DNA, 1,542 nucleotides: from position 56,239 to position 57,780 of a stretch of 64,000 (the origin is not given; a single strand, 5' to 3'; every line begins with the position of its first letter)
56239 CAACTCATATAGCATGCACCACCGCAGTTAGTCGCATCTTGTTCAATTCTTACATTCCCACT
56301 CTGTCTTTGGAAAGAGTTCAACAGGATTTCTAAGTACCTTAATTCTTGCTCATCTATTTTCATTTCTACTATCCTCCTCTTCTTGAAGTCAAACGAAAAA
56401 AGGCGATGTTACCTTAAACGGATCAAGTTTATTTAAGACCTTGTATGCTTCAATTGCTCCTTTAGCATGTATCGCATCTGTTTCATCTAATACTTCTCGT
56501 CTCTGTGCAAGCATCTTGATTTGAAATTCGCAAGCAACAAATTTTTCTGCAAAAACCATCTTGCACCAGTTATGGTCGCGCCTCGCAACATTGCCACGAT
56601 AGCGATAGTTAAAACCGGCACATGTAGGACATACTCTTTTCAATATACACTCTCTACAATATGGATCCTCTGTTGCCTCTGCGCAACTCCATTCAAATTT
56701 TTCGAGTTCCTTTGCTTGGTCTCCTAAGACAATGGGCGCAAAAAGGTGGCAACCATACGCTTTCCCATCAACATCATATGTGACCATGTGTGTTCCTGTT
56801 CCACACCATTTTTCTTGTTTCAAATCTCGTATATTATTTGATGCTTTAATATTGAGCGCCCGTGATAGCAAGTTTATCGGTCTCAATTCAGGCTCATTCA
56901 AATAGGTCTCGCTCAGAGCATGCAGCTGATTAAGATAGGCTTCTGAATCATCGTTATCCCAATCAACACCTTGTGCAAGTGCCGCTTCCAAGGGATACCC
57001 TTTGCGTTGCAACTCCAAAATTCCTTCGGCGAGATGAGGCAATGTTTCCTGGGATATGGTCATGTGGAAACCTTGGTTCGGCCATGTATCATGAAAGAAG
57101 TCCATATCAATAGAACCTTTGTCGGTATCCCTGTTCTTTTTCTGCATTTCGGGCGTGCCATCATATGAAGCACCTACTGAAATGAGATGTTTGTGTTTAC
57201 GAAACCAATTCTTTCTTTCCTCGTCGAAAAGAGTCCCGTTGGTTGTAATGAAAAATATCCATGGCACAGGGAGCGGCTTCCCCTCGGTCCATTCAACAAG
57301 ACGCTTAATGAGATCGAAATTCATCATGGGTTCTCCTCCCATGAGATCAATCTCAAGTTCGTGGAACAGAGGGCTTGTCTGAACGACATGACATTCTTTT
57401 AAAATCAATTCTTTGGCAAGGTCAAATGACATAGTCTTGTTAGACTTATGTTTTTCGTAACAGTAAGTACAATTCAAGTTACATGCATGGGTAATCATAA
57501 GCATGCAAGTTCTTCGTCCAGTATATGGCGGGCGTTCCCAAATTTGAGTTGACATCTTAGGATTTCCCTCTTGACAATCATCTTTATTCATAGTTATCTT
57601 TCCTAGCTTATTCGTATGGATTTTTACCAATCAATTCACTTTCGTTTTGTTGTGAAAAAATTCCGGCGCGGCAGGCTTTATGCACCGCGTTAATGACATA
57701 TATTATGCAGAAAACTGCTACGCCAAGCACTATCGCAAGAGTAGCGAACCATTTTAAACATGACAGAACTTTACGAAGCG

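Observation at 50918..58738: AT-rich 8-kb operon: a radical SAM RiPP-like system built around CxxxC-repeat peptides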

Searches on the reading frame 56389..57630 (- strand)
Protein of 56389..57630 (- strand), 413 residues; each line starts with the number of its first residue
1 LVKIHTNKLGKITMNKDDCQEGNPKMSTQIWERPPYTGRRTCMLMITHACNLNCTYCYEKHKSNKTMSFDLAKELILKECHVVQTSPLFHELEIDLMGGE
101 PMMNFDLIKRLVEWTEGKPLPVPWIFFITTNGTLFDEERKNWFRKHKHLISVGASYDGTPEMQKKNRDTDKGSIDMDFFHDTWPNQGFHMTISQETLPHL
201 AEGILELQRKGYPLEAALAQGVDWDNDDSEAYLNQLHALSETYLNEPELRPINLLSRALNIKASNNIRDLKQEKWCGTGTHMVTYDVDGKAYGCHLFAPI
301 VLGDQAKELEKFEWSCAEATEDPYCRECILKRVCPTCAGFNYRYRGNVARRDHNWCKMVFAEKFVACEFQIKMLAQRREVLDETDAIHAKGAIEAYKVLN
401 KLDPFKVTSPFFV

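Call 3: search_protein_families(library=ncbifam, proteins=[window:56389-57630:-], max_evalue=0.01)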
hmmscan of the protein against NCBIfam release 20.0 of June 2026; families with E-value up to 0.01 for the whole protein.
window:56389-57630:- (413 aa): 69 families (the best 25 are shown)
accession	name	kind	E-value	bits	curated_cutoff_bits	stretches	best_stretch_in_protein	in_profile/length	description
NF047865.1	rSAM_PapB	equivalog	1.9e-38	132.6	340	1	43-349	6-328/330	PapB family radical SAM/SPASM ranthipeptide maturase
TIGR04115.1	rSAM_Cxxx_rpt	equivalog_domain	2.1e-30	106.4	350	1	41-305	3-280/359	radical SAM peptide maturase, CXXX-repeat target family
TIGR04064.1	rSAM_nif11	equivalog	2.6e-29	102.3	518.7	1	40-379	78-442/459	nif11-like peptide radical SAM maturase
TIGR03974.1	rSAM_six_Cys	equivalog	1.3e-26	93.5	425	2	42-174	99-232/451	thioether cross-link-forming SCIFF peptide maturase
TIGR03978.1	rSAM_paired_1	equivalog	1.4e-23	83.4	370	1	40-172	83-214/466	His-Xaa-Ser system radical SAM maturase HxsB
TIGR03906.1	quino_hemo_SAM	equivalog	1.4e-22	80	453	1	40-172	94-227/467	quinohemoprotein amine dehydrogenase maturation protein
TIGR04068.1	rSAM_ocin_clost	equivalog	2.6e-22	79.4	500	1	42-175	86-223/462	Cys-rich peptide radical SAM maturase CcpM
NF040492.1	not_ScfB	exception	4e-20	72.1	855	1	42-167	97-223/450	ScfB-related radical SAM/SPASM orphan maturase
NF041298.1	rSAM_mat_DynA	equivalog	7.5e-19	67.9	450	1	46-173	7-133/356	dynobactin maturation radical SAM/SPASM protein DynA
TIGR04280.1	geopep_mat_rSAM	hypoth_equivalog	1.8e-13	50.3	400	1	9-139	53-184/428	geopeptide radical SAM maturase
TIGR03942.1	sulfatase_rSAM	equivalog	4.6e-13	49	349.45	1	47-173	8-135/363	anaerobic sulfatase maturase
NF038107.1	rSAM_NF038107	equivalog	6.2e-13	48.3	600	1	43-177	88-224/444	Cys-every-fifth radical SAM/SPASM peptide maturase CefB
NF041707.1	rSAM_YhhB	equivalog_domain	9.9e-13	47.7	445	1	41-173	3-139/369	cyclophane-forming radical SAM/SPASM peptide maturase YhhB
NF038283.1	viperin_w_prok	equivalog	2.7e-12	46.5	180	1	46-162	8-120/281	viperin family antiviral radical SAM protein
TIGR04148.1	GG_samocin_CFB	equivalog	4.2e-12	46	300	1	43-161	20-146/411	radical SAM peptide maturase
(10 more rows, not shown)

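Call 4: search_protein_families(library=pfam, proteins=[window:56389-57630:-], max_evalue=0.01)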
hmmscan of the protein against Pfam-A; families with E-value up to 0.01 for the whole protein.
window:56389-57630:- (413 aa): 2 families
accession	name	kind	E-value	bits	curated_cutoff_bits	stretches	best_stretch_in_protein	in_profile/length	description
PF13353.11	Fer4_12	-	2.1e-09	38.3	22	1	43-168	8-125/137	4Fe-4S single cluster domain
PF04055.27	Radical_SAM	-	7.8e-09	36.4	29.5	1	46-154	3-107/166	Radical SAM superfamily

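Call 8: find_homologous_proteins(query=window:56389-57630:-, max_evalue=0.00001)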
Query window:56389-57630:- (413 aa): 322 proteins with E <= 0.00001 among 8000 candidates; the best 120 are listed.
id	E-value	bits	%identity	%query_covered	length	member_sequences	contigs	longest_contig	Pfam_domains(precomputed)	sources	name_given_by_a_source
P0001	3.2e-249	845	95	90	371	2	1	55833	PF04055.28,PF13353.12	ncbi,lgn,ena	-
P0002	6.0e-226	769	79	97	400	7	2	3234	PF04055.28,PF13353.12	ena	-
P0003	1.9e-217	741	78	94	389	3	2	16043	PF04055.28,PF13353.12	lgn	-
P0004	4.8e-211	719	75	97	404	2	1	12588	PF04055.28,PF13353.12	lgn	-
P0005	7.5e-211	719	74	94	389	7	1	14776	PF04055.28,PF13353.12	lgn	-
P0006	3.9e-199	680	72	93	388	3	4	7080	PF04055.28,PF13353.12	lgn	-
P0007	4.0e-190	651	69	94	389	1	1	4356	PF04055.28,PF13353.12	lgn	-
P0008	4.9e-190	650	68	94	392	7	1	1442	PF04055.28,PF13353.12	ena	-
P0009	8.2e-187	640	67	94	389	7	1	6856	PF04055.28,PF13353.12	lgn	-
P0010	5.9e-182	624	66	94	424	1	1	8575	PF04055.28,PF13353.12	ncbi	-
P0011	5.2e-173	594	62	93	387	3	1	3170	PF04055.28,PF13353.12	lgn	-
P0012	4.6e-169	581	60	93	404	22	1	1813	PF04055.28,PF13353.12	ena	-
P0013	5.8e-163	561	62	93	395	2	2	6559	PF04055.28,PF13353.12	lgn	-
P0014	1.5e-161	556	57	93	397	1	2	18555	PF04055.28,PF13353.12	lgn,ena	-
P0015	5.3e-155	535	59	92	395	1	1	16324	PF04055.28,PF13353.12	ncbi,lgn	-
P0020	4.0e-150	519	61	88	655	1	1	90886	PF04055.28,PF13353.12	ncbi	ncbi:MAG: radical SAM protein [Akkermansia sp.]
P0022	3.9e-149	516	58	90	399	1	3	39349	PF04055.28,PF13353.12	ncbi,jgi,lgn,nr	ncbi:MAG TPA: hypothetical protein DDW65_07040 [Firmicutes bacterium]|jgi:uncharacterized protein|nr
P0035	7.7e-145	501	55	92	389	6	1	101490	PF04055.28,PF13353.12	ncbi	-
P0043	3.0e-141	490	54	93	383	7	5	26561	PF04055.28,PF13353.12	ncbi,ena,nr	ncbi:MAG: radical SAM protein [Selenomonadaceae bacterium]|nr:radical SAM protein [Selenomonadaceae 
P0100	8.1e-135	468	52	93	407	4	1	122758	PF04055.28,PF13353.12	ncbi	-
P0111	6.8e-134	465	57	84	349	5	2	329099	-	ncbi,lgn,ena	-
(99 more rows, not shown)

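Call 9: find_encoding_contigs(protein=P0001, flank=10000, max_places=2)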
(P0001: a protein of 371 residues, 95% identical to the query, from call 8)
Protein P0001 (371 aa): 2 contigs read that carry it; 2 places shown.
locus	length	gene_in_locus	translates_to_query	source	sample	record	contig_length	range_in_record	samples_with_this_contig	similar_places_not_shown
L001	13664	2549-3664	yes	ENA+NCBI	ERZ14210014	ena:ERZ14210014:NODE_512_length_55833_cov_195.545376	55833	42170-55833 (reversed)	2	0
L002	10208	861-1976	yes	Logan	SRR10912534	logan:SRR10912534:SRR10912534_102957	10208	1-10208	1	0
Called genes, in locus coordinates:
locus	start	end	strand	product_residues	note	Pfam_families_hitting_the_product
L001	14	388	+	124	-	-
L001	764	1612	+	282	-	PF12784:PDDEXK_2, PF27070:HTH_Rpn_C (weak)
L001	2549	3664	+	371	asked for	PF04055:Radical_SAM, PF13353:Fer4_12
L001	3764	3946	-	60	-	-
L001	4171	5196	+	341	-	-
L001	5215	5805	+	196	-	PF00574:CLP_protease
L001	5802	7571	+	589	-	PF00664:ABC_membrane (weak), PF00005:ABC_tran, PF02463:SMC_N (weak)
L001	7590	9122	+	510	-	-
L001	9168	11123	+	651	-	-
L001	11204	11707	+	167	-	-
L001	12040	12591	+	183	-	PF10124:Mu-like_gpT (weak), PF25209:Phage_capsid_4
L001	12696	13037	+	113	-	PF09956:Phage_cement_2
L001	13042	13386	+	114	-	PF25138:Phage_H_T_join_3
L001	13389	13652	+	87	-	-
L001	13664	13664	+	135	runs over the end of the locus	-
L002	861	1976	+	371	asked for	PF04055:Radical_SAM, PF13353:Fer4_12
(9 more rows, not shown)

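Call 10: find_encoding_contigs(protein=P0020, flank=10000, max_places=2)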
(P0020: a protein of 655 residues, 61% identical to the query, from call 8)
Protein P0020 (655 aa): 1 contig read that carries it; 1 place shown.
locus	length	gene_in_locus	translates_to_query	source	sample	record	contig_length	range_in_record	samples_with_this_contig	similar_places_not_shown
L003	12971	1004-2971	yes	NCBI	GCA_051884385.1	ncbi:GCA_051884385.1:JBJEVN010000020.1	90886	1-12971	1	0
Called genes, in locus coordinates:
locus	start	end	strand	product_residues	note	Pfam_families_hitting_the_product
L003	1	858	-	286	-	PF00589:Phage_integrase (faint)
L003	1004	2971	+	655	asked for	PF04055:Radical_SAM, PF13353:Fer4_12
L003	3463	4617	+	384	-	PF04055:Radical_SAM, PF13353:Fer4_12 (weak)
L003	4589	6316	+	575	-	PF00664:ABC_membrane, PF00005:ABC_tran, PF13304:AAA_21 (faint), PF02463:SMC_N (weak)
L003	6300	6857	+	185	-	PF00574:CLP_protease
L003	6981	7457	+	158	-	-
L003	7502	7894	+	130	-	-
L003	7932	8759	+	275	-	-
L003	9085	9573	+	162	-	PF22811:Zn_ribbon_NrdR, PF03477:ATP-cone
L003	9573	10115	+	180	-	-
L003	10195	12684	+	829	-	-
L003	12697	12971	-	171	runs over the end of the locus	-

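Call 11: find_encoding_contigs(protein=P0043, flank=10000, max_places=2)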
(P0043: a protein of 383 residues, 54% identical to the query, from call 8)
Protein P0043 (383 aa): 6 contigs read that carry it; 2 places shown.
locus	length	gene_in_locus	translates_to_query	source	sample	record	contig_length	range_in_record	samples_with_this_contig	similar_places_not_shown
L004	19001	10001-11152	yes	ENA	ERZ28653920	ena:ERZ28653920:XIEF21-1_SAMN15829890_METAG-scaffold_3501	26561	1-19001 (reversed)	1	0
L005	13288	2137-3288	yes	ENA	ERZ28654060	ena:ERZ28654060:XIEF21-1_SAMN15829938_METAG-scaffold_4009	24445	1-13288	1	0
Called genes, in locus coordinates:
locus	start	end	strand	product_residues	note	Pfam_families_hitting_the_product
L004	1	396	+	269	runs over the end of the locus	PF19263:DUF5906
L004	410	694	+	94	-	PF01402:RHH_1 (weak)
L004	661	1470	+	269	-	PF03432:Relaxase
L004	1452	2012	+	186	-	-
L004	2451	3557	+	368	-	PF06067:DUF932 (weak)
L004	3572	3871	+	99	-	-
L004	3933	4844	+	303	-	-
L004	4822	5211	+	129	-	PF12957:DUF3846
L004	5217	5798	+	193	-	-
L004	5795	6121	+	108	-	-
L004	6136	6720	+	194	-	PF04404:ERF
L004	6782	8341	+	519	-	-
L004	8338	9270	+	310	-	PF04389:Peptidase_M28 (faint)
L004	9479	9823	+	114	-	PF13560:HTH_31 (weak), PF01381:HTH_3, PF13443:HTH_26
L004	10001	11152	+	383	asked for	PF13353:Fer4_12, PF04055:Radical_SAM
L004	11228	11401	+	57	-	-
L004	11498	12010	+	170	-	PF00574:CLP_protease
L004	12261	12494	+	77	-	PF13443:HTH_26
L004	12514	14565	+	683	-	PF12161:HsdM_N, PF02384:N6_Mtase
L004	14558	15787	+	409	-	PF01420:Methylase_S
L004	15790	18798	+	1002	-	PF04313:HSDR_N, PF00270:DEAD, PF04851:ResIII, PF18766:SWI2_SNF2, PF22679:T1R_D3-like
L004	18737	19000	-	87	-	?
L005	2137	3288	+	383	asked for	PF13353:Fer4_12, PF04055:Radical_SAM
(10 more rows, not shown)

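Call 12: search_protein_families(library=padloc, proteins=[window:56389-57630:-], max_evalue=0.01)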
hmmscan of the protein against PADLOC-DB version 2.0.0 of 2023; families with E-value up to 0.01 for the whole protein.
window:56389-57630:- (413 aa): 2 families
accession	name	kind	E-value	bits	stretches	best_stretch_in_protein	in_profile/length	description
PDLC02903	pVip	-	8.3e-13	46.4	1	44-162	4-106/257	Viperins not associated with kinases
PDLC02904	pVip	-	6.7e-10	36.9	1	46-166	9-117/262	Viperins associated with kinases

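Call 21: find_related_loci(query=A1, collection=genome_contigs, flank=8000)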
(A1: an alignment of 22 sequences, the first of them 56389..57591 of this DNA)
Query A1 (400 aa) in genome_contigs; peptide patterns used: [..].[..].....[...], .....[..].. (x = any residue, [..] = any of these).
600 stretches matched a pattern (row limit reached: there are more); 478 encode a relative of the query (tblastn E <= 1e-3); the best 80 are kept; 80 distinct loci.
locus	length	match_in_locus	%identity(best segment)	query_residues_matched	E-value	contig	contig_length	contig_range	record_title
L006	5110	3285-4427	54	18-400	1e-145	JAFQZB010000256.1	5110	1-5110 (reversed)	MAG: Selenomonadaceae bacterium isolate RGIG2281 Goat_Duodenum-5__c357694, whole genome shotgun sequence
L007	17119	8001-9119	51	26-400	3e-132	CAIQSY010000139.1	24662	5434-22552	MAG: uncultured Chlorobiaceae bacterium isolate I2_bin-146 genome assembly, contig: bin-146:139/287, whole genome shotgu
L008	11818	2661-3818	51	14-400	4e-130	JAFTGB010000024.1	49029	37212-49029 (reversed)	MAG: Prevotella sp. isolate RGIG3786 Roe_deer_Abomasum-5__c540, whole genome shotgun sequence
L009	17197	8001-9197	46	7-400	3e-115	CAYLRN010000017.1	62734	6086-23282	MAG TPA_asm: uncultured Lentisphaeraceae bacterium isolate SRP225648_co1_977 genome assembly, contig: NODE_728_length_62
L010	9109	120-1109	50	69-400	2e-114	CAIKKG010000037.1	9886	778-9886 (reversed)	uncultured bacterium isolate Kiruna2_bin-0995 genome assembly, contig: bin-0995:37/42, whole genome shotgun sequence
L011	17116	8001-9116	39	23-390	3e-83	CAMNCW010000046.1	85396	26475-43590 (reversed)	MAG: uncultured Bacteroidales bacterium isolate SRR873599_bin.45_metaWRAP_v1.3_MAG genome assembly, contig: ERZ1756080.1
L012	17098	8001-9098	37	27-385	2e-72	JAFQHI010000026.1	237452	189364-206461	MAG: Alistipes sp. isolate RGIG1820 Goat_Cecum-5__c2145, whole genome shotgun sequence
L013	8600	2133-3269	25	13-372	2e-24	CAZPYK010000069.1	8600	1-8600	MAG TPA_asm: uncultured Ruminococcus sp. isolate SRP225648_co1_490 genome assembly, contig: NODE_21025_length_8600_cov_3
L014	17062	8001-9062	27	13-345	9e-25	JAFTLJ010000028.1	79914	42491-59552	MAG: Clostridia bacterium isolate RGIG3924 Roe_deer_Cecum-3__c157994, whole genome shotgun sequence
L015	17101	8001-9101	27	13-360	6e-24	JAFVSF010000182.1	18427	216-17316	MAG: Clostridia bacterium isolate RGIG5347 Sheep_Colon-3__c654060, whole genome shotgun sequence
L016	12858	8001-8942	27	30-335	4e-24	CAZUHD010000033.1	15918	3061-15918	MAG TPA_asm: uncultured Clostridium sp. isolate SRP314395_co1_52 genome assembly, contig: NODE_3361_length_15918_cov_23.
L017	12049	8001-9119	26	13-366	6e-24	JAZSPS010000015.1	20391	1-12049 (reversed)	MAG: Eubacteriales bacterium isolate T1900044545_TS20190011.MAGScoT_cleanbin_000042 SGB_128_k141_3105495, whole genome s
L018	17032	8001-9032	26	13-335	1e-23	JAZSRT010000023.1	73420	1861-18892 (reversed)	MAG: Acutalibacteraceae bacterium isolate T1900044536_TS20190002.MAGScoT_cleanbin_000026 SGB_16_k141_303642, whole genom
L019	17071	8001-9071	26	31-370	2e-23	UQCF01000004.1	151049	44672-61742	uncultured Ruminococcus sp. isolate UMGS136 genome assembly, contig: NODE_9_length_151049_cov_76.839000, whole genome sh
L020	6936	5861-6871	27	31-345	3e-23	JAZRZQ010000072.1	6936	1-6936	MAG: Eubacteriales bacterium isolate T1900044946_TS20190412.MAGScoT_cleanbin_000017 SGB_3482_k141_320307, whole genome s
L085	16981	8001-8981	27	31-335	2e-20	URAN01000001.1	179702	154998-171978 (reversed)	uncultured Clostridiales bacterium isolate UMGS821 genome assembly, contig: NODE_20_length_179702_cov_7.747054, whole ge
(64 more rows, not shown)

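Call 26: search_solved_structures(query=window:56389-57591:-, max_evalue=0.001)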
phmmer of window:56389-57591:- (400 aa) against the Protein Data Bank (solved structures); distinct sequences matched with E-value up to 0.001: 5.
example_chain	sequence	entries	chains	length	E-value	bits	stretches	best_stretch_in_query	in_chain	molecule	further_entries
5wgg_A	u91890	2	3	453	4.1e-16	62.3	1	29-359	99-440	Radical SAM domain protein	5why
9gm3_A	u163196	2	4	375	5.3e-07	32.3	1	26-159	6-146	ChlB radical SAM domain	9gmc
4k37_A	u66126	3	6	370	3.6e-06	29.6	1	34-155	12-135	Anaerobic sulfatase-maturating enzyme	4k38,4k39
4k36_A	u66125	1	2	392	4.1e-06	29.4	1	34-155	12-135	Anaerobic sulfatase-maturating enzyme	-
8vpo_A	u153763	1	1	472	4.8e-05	25.9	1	28-159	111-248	Radical SAM core domain-containing protein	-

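Call 29: find_related_loci(query=A1, collection=metagenome_contigs, flank=7000)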
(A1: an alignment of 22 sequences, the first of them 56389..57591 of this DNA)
Query A1 (400 aa) in metagenome_contigs; peptide patterns used: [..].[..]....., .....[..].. (x = any residue, [..] = any of these).
600 stretches matched a pattern (row limit reached: there are more); 413 encode a relative of the query (tblastn E <= 1e-3); the best 80 are kept; 80 distinct loci.
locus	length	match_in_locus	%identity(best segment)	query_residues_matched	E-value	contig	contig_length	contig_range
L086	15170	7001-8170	50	9-400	4e-136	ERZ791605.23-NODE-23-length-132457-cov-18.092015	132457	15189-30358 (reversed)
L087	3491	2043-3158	53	14-389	3e-125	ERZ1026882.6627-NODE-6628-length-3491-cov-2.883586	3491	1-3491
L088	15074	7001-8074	42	26-389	1e-98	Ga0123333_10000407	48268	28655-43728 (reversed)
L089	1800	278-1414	37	12-389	5e-86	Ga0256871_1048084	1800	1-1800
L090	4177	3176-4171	37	27-358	3e-72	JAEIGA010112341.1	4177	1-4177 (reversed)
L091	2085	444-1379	38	26-345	1e-74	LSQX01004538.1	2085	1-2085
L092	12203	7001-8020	36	26-374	9e-66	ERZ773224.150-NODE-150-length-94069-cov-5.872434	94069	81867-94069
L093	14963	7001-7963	35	24-345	9e-63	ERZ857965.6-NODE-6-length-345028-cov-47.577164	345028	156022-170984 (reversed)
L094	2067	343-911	45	16-207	2e-43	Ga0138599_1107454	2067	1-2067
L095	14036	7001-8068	26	27-345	2e-29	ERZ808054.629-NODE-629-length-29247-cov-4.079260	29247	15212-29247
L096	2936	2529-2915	42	27-154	6e-29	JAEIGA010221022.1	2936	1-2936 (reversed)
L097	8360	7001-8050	28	31-360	1e-24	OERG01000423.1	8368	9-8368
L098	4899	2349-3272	26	30-329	2e-24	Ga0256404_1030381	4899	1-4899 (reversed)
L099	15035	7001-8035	26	33-343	3e-24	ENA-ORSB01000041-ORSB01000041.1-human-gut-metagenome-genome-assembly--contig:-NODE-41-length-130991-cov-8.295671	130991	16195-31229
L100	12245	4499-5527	27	14-335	4e-24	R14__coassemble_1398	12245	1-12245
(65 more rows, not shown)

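Call 30: find_related_loci(query=A1, collection=viral_contigs, flank=10000)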
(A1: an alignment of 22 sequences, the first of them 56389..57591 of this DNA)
Query A1 (400 aa) in viral_contigs; peptide patterns used: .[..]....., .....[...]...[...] (x = any residue, [..] = any of these).
106 stretches matched a pattern; 15 encode a relative of the query (tblastn E <= 1e-3); 15 distinct loci.
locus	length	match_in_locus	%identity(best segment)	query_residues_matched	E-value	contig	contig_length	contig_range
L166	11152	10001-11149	52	17-400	2e-135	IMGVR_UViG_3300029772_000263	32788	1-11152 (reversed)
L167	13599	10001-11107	26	27-359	4e-27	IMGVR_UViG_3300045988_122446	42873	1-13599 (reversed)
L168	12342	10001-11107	25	27-359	2e-26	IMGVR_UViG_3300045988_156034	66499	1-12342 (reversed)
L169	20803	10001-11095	26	27-356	2e-26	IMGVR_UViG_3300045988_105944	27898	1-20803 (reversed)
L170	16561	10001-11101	24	18-345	3e-26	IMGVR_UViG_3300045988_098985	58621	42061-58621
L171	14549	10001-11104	25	27-356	1e-25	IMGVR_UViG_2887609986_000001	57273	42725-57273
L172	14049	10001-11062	24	27-345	5e-25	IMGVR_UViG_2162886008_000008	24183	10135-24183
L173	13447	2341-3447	25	27-360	1e-24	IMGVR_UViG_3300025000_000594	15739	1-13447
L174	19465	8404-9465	25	27-345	2e-24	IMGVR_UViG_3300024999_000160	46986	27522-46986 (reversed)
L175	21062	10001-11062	23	27-345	2e-24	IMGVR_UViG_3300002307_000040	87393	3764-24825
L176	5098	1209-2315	22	12-345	1e-23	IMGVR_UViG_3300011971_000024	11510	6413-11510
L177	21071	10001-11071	26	31-337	6e-22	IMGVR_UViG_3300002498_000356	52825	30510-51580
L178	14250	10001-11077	27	21-366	6e-20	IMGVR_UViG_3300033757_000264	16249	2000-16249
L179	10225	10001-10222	40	27-95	2e-10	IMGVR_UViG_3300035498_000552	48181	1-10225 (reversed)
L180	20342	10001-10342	28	31-139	2e-5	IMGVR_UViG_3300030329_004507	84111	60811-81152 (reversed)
